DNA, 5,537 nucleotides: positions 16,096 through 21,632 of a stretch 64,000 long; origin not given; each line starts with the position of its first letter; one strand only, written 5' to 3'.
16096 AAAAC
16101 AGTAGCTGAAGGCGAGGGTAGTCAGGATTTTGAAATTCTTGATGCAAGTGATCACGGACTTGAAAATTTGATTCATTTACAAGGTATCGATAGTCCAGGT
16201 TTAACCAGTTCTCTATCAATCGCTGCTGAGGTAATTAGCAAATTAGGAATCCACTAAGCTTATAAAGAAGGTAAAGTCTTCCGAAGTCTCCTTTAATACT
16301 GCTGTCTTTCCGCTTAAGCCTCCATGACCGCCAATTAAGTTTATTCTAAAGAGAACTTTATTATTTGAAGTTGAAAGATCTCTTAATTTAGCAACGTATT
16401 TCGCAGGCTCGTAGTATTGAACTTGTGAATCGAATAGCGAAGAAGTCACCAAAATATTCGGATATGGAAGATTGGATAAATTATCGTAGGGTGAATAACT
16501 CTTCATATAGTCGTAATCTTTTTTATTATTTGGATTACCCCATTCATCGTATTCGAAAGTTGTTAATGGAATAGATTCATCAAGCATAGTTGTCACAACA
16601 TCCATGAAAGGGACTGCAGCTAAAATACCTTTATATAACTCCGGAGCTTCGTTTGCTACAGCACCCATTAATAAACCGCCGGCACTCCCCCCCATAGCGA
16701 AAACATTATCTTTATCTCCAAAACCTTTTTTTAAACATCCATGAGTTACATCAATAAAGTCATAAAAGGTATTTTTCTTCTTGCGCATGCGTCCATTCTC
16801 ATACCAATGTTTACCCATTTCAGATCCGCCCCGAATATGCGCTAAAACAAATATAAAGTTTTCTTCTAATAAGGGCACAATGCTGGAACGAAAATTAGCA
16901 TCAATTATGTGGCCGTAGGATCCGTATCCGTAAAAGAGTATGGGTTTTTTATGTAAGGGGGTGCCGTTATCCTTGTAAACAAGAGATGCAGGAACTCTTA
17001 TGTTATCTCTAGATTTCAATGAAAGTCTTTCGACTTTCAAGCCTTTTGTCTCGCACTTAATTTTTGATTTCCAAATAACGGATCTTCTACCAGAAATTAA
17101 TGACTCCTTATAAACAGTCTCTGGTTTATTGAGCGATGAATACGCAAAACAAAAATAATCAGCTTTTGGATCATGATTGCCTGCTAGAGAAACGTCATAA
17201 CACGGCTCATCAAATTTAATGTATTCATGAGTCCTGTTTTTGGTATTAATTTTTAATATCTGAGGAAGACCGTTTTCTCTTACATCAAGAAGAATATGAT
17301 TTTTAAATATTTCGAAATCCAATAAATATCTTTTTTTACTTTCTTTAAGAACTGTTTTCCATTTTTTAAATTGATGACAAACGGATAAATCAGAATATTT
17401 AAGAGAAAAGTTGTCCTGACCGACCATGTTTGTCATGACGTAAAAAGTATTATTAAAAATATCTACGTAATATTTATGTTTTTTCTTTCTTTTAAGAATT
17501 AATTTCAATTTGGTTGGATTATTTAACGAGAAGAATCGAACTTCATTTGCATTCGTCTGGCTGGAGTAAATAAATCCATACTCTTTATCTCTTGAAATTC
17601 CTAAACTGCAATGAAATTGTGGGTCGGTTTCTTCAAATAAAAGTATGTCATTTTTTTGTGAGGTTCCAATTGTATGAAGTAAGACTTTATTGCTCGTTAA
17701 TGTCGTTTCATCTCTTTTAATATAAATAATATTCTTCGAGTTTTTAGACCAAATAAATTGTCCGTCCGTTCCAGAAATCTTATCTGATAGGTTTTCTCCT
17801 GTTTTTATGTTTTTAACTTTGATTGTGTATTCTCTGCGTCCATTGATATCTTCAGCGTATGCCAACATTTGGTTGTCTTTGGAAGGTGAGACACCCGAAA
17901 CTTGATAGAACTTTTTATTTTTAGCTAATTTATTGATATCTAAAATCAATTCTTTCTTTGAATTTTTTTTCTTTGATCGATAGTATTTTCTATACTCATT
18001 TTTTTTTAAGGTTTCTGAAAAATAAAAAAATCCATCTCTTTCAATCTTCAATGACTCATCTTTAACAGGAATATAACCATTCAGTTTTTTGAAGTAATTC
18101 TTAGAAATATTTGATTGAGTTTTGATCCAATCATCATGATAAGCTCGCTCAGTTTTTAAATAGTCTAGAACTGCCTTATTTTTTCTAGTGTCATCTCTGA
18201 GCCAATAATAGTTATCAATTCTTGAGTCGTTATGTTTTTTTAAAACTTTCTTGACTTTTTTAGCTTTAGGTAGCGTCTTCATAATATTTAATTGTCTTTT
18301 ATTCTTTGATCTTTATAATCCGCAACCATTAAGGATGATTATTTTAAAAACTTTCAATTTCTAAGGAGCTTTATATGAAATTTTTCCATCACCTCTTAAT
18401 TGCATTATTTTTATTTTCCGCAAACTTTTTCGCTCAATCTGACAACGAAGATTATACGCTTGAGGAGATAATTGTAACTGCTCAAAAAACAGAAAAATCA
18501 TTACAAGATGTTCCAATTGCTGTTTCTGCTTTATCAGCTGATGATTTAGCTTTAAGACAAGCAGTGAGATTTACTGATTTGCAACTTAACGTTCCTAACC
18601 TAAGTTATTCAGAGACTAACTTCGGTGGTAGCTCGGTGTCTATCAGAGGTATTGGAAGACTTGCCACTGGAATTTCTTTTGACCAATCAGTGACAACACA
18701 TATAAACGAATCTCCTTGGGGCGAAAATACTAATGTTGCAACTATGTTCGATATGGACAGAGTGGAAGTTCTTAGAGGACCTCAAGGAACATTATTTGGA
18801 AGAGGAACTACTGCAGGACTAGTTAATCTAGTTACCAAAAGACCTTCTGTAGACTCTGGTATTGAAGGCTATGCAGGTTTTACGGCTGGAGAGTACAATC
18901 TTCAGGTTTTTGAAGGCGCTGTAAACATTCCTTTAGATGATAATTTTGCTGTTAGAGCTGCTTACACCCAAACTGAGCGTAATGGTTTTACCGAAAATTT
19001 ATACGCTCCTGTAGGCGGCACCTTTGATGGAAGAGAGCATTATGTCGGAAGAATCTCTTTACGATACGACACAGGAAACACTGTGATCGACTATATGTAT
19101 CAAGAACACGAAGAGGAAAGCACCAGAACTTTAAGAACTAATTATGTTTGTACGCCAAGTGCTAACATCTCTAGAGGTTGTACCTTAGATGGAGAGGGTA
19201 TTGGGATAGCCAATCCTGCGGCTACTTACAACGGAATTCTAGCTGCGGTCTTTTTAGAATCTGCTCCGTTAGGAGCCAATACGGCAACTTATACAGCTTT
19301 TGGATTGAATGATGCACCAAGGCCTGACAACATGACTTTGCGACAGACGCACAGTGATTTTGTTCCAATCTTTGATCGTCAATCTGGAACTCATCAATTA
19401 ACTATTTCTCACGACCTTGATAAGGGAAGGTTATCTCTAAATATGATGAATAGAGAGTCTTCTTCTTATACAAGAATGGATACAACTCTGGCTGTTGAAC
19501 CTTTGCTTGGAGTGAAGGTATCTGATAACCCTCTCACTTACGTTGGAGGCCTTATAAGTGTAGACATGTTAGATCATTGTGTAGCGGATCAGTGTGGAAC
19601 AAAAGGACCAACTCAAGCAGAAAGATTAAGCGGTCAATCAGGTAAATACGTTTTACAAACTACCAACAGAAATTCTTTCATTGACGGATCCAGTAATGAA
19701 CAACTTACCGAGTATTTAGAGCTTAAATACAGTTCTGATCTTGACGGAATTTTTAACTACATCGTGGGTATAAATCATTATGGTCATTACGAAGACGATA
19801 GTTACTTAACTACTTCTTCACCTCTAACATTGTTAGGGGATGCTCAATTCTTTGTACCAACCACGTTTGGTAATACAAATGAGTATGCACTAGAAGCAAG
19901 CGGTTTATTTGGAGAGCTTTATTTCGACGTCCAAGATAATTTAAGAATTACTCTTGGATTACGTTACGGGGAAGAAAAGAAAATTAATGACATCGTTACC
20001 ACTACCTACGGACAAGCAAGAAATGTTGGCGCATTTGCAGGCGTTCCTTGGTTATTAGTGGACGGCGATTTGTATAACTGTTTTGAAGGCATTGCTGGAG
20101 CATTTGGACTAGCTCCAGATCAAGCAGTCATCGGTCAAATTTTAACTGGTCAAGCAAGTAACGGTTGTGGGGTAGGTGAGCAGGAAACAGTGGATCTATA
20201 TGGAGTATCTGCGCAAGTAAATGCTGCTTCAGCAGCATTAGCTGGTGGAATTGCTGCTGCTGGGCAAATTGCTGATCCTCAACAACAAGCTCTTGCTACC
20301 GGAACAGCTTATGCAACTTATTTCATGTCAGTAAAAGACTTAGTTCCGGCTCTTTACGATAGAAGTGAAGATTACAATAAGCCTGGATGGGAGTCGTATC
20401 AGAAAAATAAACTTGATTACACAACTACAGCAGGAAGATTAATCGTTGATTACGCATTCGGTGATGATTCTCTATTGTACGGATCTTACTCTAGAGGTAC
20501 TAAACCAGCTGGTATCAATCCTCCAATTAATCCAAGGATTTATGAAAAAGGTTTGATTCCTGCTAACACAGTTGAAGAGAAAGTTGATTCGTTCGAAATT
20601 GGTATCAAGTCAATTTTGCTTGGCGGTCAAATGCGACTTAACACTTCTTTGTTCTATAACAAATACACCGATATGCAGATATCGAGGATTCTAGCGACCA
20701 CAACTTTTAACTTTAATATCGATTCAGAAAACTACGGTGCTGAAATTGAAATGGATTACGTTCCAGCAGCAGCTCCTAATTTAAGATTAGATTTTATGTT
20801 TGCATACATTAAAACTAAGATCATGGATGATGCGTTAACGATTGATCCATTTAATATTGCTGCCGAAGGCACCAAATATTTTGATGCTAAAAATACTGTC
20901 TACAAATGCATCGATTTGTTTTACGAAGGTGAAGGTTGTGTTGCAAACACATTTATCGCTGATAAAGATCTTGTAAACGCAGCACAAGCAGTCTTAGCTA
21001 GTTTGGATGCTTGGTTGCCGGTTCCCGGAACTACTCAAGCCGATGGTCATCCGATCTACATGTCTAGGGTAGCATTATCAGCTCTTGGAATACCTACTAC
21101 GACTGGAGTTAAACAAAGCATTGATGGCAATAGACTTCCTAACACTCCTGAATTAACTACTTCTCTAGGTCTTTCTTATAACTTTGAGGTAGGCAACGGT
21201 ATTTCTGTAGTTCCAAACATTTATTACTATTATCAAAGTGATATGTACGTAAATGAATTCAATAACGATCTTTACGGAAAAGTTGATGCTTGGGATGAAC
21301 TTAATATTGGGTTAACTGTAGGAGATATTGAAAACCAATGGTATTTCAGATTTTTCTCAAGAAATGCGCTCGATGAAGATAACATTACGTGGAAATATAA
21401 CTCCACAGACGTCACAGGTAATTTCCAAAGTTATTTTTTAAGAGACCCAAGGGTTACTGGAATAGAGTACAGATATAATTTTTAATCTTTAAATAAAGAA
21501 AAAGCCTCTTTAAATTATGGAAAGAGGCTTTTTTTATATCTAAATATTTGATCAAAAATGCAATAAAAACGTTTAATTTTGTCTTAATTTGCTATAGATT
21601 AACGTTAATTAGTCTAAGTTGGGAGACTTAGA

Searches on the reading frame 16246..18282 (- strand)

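Call 65: search_protein_families(library=pfam, proteins=[window:16246-18282:-], max_evalue=0.00001)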
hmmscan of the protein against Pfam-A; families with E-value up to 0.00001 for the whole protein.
window:16246-18282:- (679 aa): 2 families
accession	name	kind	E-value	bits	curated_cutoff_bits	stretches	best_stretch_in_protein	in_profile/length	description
PF02897.21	Peptidase_S9_N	-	3.9e-79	266.8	24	1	5-403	1-411/414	Prolyl oligopeptidase, N-terminal beta-propeller domain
PF00326.27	Peptidase_S9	-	1.1e-57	195.5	22.6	1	464-675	3-208/213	Prolyl oligopeptidase family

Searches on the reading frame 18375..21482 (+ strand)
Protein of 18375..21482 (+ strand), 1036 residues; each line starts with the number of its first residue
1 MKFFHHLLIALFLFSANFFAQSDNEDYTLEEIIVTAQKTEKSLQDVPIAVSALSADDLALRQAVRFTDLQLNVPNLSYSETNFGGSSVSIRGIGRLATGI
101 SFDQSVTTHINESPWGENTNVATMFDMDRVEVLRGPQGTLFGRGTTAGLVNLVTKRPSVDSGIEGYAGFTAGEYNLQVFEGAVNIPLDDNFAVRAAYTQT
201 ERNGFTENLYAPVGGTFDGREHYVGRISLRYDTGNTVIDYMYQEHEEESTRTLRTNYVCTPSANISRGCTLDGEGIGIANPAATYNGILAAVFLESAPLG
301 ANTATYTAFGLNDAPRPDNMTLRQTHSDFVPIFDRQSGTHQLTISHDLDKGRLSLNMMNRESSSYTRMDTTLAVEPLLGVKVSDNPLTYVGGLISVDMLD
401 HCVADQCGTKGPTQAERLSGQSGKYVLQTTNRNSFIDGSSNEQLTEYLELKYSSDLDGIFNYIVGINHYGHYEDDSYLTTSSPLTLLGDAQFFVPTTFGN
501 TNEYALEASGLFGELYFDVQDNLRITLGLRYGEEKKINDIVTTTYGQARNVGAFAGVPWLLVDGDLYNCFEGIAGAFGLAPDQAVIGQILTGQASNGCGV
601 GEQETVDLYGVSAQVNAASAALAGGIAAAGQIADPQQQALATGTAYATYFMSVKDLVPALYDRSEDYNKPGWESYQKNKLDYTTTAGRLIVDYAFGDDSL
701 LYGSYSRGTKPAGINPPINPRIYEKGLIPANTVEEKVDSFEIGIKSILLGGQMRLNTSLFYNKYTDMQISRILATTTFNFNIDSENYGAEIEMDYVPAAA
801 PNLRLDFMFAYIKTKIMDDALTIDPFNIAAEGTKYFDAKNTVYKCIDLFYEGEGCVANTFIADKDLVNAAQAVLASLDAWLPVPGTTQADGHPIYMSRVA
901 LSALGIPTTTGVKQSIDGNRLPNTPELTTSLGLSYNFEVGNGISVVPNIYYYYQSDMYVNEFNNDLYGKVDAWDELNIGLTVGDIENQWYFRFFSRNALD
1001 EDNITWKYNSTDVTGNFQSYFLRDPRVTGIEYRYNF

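Call 65: search_protein_families(library=pfam, proteins=[window:18375-21482:+], max_evalue=0.00001)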
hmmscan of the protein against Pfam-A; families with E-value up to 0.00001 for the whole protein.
window:18375-21482:+ (1036 aa): 2 families
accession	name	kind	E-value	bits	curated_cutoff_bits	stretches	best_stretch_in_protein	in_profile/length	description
PF00593.30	TonB_dep_Rec_b-barrel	-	2.1e-20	74.5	27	1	661-981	193-420/436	TonB dependent receptor-like, beta-barrel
PF07715.20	Plug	-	5.6e-16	59.4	23.9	1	43-148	2-106/107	TonB-dependent Receptor Plug Domain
